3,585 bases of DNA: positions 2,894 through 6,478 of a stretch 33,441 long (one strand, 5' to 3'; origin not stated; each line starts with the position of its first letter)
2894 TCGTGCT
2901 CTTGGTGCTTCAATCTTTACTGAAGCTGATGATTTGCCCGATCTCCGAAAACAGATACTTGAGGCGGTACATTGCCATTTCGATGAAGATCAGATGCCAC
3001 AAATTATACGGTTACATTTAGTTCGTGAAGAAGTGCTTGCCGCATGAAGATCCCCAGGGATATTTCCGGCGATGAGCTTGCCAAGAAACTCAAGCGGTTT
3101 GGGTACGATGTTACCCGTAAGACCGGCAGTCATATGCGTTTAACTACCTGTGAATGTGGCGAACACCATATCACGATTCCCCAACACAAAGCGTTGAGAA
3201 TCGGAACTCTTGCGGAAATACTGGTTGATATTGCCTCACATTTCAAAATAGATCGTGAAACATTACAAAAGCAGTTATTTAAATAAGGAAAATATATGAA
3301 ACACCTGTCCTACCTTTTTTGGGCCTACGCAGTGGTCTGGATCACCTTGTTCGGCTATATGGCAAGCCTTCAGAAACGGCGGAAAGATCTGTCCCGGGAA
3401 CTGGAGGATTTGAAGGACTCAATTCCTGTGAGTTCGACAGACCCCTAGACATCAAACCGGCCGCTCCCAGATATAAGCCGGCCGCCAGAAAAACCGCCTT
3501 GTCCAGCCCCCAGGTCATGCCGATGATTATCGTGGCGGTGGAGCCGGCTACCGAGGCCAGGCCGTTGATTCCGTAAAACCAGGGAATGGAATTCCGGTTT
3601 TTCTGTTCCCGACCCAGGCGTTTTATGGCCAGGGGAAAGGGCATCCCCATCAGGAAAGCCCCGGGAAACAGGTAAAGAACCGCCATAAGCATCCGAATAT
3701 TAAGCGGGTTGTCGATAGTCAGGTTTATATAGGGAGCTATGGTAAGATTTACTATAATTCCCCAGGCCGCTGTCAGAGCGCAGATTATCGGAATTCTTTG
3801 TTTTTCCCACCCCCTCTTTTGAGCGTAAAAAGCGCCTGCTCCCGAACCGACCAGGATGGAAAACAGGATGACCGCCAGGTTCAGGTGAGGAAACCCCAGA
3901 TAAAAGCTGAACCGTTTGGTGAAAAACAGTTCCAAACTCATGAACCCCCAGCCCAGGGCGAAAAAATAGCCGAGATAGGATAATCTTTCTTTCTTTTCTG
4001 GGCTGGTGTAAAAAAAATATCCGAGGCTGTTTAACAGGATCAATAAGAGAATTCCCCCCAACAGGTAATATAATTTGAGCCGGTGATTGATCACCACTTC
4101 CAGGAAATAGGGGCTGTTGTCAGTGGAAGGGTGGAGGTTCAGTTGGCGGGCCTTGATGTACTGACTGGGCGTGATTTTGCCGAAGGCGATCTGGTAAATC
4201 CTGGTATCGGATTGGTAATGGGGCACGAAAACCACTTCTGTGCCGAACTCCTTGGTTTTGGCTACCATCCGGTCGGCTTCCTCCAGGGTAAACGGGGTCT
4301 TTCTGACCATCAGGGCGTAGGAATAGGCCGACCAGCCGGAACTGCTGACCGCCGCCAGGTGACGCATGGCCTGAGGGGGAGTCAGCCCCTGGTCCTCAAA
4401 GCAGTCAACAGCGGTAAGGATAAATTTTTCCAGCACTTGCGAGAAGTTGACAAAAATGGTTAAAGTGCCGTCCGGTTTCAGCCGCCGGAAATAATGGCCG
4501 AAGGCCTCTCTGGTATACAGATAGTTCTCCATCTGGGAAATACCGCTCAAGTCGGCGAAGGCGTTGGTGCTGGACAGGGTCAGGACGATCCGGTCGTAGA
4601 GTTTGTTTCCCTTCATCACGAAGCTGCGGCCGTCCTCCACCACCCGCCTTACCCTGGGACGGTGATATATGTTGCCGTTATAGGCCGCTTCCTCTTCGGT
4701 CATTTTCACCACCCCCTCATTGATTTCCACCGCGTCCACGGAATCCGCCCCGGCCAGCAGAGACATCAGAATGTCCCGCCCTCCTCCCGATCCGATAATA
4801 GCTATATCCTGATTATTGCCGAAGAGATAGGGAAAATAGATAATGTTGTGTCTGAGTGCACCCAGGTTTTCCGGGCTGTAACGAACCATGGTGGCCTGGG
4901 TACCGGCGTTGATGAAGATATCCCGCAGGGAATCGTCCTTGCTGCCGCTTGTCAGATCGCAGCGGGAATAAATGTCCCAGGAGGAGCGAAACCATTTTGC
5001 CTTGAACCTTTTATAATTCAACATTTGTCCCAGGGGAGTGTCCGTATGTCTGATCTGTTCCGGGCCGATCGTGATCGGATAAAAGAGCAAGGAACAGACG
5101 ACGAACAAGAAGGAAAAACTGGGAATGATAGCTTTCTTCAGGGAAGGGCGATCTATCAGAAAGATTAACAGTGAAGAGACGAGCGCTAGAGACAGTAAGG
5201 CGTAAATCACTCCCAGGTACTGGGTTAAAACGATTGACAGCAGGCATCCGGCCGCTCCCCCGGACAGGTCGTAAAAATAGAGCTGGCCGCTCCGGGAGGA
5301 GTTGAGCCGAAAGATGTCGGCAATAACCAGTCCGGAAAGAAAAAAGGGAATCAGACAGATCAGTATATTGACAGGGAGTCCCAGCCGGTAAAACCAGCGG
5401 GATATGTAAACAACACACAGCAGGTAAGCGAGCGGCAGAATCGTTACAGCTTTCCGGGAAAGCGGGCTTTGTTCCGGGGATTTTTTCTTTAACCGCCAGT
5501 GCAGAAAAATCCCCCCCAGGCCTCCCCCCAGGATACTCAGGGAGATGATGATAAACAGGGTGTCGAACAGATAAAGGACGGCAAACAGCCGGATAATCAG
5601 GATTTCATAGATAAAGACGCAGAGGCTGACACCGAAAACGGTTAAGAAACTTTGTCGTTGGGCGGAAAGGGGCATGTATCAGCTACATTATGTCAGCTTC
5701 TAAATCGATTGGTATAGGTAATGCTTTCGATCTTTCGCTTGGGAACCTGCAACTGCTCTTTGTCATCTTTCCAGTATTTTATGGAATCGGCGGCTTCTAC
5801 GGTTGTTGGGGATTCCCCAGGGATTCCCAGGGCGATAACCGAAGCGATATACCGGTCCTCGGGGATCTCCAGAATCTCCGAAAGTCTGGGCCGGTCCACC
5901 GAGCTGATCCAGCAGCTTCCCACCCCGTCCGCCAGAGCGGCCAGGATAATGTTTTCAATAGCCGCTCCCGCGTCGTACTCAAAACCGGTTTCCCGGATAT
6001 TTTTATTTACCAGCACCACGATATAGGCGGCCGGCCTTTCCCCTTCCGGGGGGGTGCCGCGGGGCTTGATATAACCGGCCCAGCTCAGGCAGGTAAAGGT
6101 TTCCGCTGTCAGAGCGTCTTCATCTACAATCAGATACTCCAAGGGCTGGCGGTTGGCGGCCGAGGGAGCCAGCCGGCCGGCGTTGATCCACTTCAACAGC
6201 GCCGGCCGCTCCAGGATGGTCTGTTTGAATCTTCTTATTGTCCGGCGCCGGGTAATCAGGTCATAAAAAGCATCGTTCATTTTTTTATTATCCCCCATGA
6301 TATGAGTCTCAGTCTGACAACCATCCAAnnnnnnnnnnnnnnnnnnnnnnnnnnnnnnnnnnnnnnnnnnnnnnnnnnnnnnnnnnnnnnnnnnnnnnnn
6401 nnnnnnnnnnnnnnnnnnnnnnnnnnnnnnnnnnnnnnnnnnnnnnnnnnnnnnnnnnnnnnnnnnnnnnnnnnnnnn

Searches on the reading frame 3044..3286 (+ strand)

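Call 32: search_protein_families(library=pfam, proteins=[window:3044-3286:+])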
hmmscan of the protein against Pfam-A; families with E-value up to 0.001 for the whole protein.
window:3044-3286:+ (80 aa): 1 family
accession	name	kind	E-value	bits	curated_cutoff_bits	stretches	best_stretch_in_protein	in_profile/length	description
PF07927.17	HicA_toxin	-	1.6e-10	41.4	27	1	9-61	1-54/58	HicA toxin of bacterial toxin-antitoxin,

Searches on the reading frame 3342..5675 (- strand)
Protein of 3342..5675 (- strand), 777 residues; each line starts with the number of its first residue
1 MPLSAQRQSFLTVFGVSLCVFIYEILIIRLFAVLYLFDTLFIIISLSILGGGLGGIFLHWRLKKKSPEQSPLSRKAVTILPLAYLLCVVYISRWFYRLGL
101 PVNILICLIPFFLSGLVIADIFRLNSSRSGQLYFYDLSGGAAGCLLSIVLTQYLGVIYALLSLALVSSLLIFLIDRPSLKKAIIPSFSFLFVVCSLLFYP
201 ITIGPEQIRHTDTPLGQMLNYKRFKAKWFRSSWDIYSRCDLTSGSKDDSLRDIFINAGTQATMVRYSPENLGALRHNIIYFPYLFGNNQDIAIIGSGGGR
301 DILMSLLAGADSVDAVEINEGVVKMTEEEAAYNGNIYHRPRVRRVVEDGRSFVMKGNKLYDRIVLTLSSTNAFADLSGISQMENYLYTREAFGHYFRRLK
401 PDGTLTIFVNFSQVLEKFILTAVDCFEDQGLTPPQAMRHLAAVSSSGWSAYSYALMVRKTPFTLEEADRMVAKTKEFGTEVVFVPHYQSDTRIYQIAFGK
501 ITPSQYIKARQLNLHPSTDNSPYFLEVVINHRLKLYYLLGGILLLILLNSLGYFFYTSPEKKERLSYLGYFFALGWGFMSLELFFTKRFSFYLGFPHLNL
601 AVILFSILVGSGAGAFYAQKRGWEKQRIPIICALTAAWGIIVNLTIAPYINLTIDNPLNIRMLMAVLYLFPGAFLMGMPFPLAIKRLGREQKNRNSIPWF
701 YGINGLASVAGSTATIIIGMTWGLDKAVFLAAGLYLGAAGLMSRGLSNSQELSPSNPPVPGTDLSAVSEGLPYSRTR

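Call 31: search_protein_families(library=pfam, proteins=[window:3342-5675:-])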
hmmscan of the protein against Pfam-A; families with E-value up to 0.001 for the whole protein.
window:3342-5675:- (777 aa): 1 family
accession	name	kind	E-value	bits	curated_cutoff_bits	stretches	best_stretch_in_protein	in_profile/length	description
PF01564.23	Spermine_synth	-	0.00063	19.8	22.9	0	287-407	18-130/186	Spermine/spermidine synthase domain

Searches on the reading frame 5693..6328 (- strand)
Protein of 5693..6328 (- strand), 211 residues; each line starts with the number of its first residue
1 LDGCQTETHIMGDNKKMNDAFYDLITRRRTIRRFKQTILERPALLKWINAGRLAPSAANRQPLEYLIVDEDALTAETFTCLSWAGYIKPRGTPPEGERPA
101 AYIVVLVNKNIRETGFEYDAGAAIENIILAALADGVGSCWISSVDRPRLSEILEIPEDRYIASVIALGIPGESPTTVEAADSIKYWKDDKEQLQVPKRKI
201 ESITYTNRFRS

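Call 31: search_protein_families(library=pfam, proteins=[window:5693-6328:-])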
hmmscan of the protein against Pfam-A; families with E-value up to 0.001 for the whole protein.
window:5693-6328:- (211 aa): 2 families
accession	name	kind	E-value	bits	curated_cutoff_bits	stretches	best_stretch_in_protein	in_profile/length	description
PF00881.29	Nitroreductase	-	2.1e-20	74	23.5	1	25-168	1-166/167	Nitroreductase family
PF14512.11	TM1586_NiRdase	-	1.2e-12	48.4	27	1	101-174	68-137/215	Putative TM nitroreductase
